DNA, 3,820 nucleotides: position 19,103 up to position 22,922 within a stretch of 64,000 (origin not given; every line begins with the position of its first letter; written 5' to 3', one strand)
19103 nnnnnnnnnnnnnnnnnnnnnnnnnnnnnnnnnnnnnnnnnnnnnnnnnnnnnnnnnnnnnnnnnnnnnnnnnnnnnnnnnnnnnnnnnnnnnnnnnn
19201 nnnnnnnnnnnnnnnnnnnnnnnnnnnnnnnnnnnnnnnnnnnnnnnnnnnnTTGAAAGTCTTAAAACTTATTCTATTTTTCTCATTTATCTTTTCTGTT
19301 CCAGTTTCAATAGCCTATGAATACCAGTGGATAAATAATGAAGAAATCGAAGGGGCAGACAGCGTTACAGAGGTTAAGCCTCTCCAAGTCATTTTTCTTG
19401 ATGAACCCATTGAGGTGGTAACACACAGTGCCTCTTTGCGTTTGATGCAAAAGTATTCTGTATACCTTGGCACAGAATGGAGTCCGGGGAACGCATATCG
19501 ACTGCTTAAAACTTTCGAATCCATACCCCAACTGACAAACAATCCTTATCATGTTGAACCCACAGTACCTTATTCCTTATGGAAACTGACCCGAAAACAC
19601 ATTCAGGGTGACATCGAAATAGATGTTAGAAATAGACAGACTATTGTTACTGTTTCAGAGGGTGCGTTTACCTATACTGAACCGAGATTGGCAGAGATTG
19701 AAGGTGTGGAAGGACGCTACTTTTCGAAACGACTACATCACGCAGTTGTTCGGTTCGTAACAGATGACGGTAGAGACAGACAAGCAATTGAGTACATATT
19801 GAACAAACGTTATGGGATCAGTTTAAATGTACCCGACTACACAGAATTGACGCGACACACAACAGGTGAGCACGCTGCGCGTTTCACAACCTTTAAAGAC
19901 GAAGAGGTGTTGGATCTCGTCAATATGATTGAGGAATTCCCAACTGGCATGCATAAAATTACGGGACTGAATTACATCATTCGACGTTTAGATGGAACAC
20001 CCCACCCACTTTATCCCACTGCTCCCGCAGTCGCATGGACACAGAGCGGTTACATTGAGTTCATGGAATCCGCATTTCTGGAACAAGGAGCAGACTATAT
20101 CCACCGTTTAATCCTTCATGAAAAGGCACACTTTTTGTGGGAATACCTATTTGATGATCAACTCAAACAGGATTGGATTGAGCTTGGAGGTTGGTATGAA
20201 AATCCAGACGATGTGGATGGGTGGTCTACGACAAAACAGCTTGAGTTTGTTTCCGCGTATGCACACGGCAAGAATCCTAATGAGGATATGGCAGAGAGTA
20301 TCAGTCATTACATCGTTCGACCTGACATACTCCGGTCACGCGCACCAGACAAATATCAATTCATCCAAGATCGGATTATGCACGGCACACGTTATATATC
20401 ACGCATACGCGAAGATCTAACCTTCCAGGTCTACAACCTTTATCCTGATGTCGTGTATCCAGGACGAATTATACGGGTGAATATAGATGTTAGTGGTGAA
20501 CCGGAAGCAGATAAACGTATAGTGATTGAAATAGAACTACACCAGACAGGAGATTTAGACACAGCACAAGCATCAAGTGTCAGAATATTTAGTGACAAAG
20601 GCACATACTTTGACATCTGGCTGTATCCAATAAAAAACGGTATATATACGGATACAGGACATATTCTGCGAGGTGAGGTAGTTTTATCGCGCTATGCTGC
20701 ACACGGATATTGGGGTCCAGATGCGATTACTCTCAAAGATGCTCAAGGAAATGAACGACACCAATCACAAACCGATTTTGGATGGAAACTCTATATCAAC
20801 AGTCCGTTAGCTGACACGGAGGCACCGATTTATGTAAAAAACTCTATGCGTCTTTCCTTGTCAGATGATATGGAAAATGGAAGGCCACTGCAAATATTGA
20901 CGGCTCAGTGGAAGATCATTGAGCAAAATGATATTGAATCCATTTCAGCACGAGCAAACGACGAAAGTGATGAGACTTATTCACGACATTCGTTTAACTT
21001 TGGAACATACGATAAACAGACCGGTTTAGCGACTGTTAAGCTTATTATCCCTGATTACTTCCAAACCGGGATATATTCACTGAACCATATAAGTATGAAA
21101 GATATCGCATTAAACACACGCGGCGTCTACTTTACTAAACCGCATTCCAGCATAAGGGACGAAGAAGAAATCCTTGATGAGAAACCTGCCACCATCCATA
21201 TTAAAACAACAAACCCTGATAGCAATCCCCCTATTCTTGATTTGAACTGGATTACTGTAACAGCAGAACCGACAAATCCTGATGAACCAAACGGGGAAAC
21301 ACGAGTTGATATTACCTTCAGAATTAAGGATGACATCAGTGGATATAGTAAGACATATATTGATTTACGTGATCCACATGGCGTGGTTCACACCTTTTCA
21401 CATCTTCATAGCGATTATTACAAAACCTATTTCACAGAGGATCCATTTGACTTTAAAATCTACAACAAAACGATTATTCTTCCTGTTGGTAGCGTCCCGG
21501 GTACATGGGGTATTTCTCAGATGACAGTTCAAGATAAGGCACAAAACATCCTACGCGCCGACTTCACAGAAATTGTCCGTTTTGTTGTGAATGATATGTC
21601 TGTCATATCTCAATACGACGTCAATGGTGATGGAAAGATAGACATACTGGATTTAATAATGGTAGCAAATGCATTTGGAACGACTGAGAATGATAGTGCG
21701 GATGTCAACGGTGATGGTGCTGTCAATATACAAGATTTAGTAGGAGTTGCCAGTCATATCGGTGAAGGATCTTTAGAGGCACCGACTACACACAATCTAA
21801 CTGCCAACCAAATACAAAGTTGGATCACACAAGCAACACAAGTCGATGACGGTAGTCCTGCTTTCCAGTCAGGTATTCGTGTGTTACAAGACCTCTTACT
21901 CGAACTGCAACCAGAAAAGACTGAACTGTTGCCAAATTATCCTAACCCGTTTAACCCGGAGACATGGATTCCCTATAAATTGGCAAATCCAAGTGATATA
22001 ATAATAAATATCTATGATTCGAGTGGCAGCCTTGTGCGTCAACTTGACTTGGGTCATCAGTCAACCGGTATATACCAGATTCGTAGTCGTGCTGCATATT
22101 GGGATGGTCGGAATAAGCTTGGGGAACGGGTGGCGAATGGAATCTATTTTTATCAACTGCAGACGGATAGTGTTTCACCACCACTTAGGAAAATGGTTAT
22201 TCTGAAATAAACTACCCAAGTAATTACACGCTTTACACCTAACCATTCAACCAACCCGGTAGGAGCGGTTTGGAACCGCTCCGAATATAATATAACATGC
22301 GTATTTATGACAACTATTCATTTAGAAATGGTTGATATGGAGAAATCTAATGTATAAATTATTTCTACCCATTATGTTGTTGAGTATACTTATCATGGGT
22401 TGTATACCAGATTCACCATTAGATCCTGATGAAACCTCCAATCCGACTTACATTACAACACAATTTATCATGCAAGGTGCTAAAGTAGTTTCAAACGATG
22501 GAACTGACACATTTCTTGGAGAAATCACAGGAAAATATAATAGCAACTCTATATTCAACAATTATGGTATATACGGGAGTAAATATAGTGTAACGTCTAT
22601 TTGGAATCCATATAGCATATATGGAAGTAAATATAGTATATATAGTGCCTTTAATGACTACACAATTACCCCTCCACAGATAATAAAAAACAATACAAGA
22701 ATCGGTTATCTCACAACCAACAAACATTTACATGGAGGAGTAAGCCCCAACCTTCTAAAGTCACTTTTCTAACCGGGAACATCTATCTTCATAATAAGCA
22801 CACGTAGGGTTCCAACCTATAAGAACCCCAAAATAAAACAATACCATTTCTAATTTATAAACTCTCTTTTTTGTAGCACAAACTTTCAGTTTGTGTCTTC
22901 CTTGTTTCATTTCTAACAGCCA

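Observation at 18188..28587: MITE-A: a dispersed ~115-bp element with three nested inverted repeats and compensatory stem changes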

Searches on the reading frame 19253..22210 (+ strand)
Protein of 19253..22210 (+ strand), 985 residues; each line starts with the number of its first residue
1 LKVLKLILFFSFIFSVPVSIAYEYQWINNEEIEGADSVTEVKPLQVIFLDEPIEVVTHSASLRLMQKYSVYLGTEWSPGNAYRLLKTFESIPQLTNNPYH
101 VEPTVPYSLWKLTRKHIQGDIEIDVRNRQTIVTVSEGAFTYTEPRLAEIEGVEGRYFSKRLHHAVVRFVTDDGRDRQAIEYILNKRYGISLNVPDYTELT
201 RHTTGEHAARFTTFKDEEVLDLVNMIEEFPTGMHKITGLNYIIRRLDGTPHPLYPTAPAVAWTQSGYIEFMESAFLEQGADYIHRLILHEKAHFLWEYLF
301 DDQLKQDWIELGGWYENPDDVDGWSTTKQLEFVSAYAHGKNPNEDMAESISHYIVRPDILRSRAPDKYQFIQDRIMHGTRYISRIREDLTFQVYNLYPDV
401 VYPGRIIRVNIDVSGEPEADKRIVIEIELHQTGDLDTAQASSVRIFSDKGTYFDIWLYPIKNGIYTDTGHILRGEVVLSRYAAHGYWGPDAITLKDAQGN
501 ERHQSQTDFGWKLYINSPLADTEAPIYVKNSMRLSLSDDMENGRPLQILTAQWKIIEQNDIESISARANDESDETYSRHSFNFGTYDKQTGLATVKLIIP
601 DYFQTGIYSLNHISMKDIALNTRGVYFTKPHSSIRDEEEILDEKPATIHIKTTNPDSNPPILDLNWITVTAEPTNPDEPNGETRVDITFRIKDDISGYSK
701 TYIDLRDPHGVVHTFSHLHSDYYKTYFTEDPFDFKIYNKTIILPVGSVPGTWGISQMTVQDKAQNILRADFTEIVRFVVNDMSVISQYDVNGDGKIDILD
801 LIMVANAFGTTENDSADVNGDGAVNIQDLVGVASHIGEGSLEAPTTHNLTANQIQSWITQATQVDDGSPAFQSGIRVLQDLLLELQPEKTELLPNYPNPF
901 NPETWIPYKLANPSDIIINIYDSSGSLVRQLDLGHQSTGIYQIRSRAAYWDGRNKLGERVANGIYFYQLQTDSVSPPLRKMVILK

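Call 14: search_protein_families(library=pfam, proteins=[window:19253-22210:+], max_evalue=0.01)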
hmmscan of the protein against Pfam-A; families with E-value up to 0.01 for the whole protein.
window:19253-22210:+ (985 aa): 9 families
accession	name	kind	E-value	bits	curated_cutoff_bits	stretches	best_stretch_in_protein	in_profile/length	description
PF00404.24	Dockerin_1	-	1.6e-09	38.3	22.9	1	788-833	2-53/57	Dockerin type I domain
PF13860.13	FlgD_ig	-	1.8e-08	34.6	27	1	910-971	18-75/79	FlgD Ig-like domain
PF00036.39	EF-hand_1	-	1.9e-05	24.3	25.4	0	784-804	5-25/29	EF hand domain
PF13202.12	EF-hand_5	-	9.9e-05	22.1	25.9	0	786-801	6-21/25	EF hand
PF18962.6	Por_Secre_tail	-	0.00013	22.6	27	0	896-944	2-61/75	Secretion system C-terminal sorting domain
PF13405.12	EF-hand_6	-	0.00069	19.6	25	0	786-808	7-29/30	EF-hand domain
PF13499.12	EF-hand_7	-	0.0012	19.6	30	0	787-831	10-64/67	EF-hand domain pair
PF15887.11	Peptidase_Mx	-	0.0018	18.2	27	1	289-362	92-172/236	Putative zinc-binding metallo-peptidase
PF13585.12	CHU_C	-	0.0028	18.2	27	1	912-971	25-72/86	CHU_C Type IX secretion signal domain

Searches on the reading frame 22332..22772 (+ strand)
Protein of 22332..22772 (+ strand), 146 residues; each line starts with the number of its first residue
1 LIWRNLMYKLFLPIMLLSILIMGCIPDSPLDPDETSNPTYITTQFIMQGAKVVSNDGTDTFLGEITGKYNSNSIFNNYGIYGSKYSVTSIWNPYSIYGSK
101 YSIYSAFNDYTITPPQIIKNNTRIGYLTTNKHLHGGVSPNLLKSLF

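Call 14: search_protein_families(library=pfam, proteins=[window:22332-22772:+], max_evalue=0.01)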
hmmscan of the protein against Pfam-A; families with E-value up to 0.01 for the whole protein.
window:22332-22772:+ (146 aa): 0 families

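Call 48: search_protein_families(library=pfam, proteins=[window:22332-22772:+], max_evalue=0.01)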
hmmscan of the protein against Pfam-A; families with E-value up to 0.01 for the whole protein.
window:22332-22772:+ (146 aa): 0 families
